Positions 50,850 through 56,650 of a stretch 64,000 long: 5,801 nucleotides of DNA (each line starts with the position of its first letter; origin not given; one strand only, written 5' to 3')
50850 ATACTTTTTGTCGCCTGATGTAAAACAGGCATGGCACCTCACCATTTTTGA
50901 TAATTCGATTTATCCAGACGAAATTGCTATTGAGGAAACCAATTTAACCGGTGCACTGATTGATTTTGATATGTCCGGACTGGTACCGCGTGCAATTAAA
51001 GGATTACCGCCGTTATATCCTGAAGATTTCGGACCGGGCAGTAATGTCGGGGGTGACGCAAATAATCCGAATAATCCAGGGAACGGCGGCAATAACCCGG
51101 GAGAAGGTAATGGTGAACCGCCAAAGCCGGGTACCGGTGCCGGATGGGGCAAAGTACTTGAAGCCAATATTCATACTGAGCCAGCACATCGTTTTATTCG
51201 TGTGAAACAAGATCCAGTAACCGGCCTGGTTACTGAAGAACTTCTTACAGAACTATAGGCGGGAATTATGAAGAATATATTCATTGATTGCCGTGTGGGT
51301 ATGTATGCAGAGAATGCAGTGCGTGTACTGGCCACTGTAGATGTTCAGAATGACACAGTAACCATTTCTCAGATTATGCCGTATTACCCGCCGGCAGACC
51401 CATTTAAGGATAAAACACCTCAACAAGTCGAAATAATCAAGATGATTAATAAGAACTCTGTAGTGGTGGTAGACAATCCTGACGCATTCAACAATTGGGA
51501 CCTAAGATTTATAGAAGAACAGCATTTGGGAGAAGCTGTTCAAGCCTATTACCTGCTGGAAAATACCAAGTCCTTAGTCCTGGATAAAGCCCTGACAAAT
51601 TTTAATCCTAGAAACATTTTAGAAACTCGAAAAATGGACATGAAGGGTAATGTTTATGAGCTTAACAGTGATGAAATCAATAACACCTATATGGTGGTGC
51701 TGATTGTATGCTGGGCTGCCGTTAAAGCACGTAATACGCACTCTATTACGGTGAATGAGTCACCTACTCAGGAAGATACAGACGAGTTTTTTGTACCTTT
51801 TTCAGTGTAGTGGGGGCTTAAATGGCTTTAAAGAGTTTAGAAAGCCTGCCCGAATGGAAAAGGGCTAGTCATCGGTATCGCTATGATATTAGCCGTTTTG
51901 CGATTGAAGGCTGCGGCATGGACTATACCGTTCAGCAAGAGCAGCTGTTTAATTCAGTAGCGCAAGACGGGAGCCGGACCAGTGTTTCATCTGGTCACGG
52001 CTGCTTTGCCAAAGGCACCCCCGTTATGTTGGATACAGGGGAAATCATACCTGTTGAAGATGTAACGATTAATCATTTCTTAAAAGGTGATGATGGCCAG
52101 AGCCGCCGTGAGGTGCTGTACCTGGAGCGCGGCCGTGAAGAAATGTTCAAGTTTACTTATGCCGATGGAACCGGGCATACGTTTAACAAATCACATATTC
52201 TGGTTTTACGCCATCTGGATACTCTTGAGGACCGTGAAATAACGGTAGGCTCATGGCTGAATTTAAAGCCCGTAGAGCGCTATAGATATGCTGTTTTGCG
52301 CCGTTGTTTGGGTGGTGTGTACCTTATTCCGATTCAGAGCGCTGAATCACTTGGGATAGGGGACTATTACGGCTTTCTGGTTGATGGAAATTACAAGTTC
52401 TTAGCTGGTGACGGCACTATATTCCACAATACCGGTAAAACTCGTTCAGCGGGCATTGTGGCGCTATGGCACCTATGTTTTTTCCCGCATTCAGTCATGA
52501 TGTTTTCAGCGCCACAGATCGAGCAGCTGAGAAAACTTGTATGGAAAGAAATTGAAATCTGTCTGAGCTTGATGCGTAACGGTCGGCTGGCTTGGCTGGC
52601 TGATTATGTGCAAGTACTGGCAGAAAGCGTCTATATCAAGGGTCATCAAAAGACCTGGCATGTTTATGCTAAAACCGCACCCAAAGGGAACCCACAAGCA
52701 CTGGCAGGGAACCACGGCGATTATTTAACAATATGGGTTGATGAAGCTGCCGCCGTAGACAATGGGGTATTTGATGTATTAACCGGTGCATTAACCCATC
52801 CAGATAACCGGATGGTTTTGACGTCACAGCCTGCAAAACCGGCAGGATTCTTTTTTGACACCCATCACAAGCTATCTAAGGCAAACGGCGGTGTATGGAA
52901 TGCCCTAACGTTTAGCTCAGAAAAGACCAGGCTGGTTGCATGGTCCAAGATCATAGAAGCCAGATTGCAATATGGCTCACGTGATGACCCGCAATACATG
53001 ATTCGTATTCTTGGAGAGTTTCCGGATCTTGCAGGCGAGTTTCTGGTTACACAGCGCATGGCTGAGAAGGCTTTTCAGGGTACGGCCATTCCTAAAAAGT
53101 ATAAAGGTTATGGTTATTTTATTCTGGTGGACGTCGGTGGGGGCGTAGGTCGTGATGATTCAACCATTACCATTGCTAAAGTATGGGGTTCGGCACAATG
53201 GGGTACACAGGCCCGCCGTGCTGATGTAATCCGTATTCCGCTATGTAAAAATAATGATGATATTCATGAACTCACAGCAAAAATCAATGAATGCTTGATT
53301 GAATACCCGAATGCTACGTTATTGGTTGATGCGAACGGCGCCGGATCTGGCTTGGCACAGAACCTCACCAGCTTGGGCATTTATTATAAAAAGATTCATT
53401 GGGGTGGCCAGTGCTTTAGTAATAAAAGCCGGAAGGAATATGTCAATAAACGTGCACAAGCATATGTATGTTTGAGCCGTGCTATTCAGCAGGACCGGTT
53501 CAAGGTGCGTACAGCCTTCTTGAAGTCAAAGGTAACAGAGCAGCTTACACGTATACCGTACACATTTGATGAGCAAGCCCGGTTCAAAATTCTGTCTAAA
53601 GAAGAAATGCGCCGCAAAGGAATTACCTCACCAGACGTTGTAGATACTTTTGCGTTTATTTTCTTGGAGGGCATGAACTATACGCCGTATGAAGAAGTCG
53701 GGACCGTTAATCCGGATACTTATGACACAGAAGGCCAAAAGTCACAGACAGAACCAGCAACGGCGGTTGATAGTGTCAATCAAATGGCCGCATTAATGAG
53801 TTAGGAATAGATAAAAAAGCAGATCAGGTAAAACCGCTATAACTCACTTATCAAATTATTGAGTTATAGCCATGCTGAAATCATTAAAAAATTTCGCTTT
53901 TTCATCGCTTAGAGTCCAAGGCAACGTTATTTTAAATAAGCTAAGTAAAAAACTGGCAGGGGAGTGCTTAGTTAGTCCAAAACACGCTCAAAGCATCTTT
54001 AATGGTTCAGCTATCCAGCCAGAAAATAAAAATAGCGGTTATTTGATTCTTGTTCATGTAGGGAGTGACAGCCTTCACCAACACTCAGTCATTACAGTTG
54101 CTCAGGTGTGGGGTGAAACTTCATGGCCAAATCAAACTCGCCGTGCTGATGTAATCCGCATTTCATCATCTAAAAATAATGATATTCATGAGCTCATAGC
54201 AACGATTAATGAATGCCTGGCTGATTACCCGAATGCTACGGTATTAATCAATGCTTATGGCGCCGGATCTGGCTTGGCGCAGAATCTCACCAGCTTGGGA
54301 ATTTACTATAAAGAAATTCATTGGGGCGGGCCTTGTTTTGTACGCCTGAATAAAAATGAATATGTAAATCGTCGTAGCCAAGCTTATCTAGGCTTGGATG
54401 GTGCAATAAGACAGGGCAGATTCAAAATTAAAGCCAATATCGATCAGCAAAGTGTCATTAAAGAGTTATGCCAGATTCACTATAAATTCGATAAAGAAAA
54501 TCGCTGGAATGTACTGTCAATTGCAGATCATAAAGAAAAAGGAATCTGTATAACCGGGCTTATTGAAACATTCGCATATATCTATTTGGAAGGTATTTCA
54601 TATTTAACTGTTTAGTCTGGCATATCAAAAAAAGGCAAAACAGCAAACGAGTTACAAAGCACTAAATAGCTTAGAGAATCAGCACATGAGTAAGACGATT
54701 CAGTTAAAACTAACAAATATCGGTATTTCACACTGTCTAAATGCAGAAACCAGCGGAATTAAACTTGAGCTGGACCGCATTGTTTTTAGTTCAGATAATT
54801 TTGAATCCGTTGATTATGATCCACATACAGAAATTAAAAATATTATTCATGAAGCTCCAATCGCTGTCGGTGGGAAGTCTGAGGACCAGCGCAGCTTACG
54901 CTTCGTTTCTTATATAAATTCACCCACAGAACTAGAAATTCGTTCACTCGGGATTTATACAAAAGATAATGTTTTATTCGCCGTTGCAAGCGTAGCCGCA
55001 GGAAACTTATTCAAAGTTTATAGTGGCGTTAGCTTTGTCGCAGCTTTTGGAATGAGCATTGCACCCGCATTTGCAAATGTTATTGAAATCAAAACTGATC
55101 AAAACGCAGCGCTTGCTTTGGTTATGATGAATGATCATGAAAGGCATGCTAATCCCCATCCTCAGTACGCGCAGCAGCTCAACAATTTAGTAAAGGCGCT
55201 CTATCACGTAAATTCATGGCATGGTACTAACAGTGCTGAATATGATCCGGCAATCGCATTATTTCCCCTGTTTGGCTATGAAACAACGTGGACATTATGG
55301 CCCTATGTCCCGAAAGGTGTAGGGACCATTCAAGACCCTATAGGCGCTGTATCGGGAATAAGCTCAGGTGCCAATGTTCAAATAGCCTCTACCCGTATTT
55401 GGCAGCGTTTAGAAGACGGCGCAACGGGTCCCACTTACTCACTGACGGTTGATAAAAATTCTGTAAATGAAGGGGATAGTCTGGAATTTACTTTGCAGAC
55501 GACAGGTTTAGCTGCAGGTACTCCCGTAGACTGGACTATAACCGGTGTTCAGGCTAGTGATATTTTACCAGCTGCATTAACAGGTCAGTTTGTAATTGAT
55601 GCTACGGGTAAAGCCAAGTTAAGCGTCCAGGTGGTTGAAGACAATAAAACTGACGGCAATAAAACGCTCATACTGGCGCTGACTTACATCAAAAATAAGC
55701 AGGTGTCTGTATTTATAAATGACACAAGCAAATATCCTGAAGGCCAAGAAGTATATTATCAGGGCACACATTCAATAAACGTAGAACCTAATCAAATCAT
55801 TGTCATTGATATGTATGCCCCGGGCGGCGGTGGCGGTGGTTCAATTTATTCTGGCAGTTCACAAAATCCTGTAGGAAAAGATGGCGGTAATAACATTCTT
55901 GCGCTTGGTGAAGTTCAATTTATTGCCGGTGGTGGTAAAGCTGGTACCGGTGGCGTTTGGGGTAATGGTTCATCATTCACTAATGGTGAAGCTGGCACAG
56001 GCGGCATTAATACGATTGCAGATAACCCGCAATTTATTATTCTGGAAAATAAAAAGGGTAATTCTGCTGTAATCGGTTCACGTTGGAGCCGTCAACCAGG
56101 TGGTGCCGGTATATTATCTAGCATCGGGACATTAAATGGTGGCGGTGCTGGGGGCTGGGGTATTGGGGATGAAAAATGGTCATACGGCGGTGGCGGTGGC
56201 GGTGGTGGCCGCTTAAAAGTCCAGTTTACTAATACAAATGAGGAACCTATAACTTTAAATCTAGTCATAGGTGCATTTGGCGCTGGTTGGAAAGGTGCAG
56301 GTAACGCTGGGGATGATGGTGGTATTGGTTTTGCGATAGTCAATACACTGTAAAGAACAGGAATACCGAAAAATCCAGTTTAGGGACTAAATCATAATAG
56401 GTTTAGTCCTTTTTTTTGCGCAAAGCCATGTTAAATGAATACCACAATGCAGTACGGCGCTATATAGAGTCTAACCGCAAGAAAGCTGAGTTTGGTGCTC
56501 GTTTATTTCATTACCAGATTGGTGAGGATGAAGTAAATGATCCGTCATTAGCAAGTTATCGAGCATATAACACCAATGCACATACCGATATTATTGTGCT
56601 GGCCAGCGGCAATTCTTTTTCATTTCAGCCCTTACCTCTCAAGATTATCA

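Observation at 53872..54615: Stand-alone second copy of the terminase nuclease domain with the acidic active-site positions substituted, behind its own late-type promoter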

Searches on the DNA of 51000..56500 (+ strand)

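Call 5: search_dna_similar(query=window:51000-56500:+, collection=phages, mode=near, max_rows=30)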
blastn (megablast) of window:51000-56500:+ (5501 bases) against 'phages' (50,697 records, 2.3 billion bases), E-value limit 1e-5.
No match.

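Call 7: search_dna_similar(query=window:51000-56500:+, collection=plasmids, mode=near, max_rows=30)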
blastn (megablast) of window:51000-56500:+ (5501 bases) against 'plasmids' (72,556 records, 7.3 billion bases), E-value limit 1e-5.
No match.

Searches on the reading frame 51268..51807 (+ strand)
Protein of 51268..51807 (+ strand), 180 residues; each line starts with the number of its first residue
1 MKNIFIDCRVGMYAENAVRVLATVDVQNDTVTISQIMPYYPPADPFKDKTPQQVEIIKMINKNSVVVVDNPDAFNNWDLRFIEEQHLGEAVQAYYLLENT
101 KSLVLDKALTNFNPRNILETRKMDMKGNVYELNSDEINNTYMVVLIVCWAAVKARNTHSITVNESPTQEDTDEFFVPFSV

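Call 4: search_protein_families(library=pfam, proteins=[window:51268-51807:+], max_evalue=0.1)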
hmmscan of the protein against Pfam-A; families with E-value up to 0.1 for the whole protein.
window:51268-51807:+ (180 aa): 0 families

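Call 62: search_protein_families(library=phrogs, proteins=[window:51268-51807:+], max_evalue=0.001)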
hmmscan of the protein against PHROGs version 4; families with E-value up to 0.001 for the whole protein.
window:51268-51807:+ (180 aa): 1 family
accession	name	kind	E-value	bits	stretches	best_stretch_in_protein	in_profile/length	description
phrog_4179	-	unknown function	4.8e-44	151.4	1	2-179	3-167/169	-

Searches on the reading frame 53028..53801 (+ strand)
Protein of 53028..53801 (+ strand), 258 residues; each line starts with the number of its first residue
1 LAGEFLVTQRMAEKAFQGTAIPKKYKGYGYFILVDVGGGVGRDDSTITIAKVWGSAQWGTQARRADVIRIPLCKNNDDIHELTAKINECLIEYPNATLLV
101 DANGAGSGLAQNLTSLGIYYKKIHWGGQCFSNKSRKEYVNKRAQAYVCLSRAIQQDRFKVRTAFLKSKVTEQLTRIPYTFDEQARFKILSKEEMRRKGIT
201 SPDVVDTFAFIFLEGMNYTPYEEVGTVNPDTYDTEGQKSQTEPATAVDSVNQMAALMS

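Call 57: search_solved_structures(query=window:53028-53801:+, max_evalue=10, show_alignments=3)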
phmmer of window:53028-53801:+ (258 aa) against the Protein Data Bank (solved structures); distinct sequences matched with E-value up to 10: 3.
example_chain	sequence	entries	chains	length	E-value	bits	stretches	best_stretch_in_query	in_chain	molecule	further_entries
5c10_A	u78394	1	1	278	0.59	12.7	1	167-208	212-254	Gene 2 protein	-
4idh_A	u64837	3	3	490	1.6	11.3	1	167-208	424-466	Gene 2 protein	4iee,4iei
4ife_A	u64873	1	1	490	1.6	11.3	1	167-208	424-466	Gene 2 protein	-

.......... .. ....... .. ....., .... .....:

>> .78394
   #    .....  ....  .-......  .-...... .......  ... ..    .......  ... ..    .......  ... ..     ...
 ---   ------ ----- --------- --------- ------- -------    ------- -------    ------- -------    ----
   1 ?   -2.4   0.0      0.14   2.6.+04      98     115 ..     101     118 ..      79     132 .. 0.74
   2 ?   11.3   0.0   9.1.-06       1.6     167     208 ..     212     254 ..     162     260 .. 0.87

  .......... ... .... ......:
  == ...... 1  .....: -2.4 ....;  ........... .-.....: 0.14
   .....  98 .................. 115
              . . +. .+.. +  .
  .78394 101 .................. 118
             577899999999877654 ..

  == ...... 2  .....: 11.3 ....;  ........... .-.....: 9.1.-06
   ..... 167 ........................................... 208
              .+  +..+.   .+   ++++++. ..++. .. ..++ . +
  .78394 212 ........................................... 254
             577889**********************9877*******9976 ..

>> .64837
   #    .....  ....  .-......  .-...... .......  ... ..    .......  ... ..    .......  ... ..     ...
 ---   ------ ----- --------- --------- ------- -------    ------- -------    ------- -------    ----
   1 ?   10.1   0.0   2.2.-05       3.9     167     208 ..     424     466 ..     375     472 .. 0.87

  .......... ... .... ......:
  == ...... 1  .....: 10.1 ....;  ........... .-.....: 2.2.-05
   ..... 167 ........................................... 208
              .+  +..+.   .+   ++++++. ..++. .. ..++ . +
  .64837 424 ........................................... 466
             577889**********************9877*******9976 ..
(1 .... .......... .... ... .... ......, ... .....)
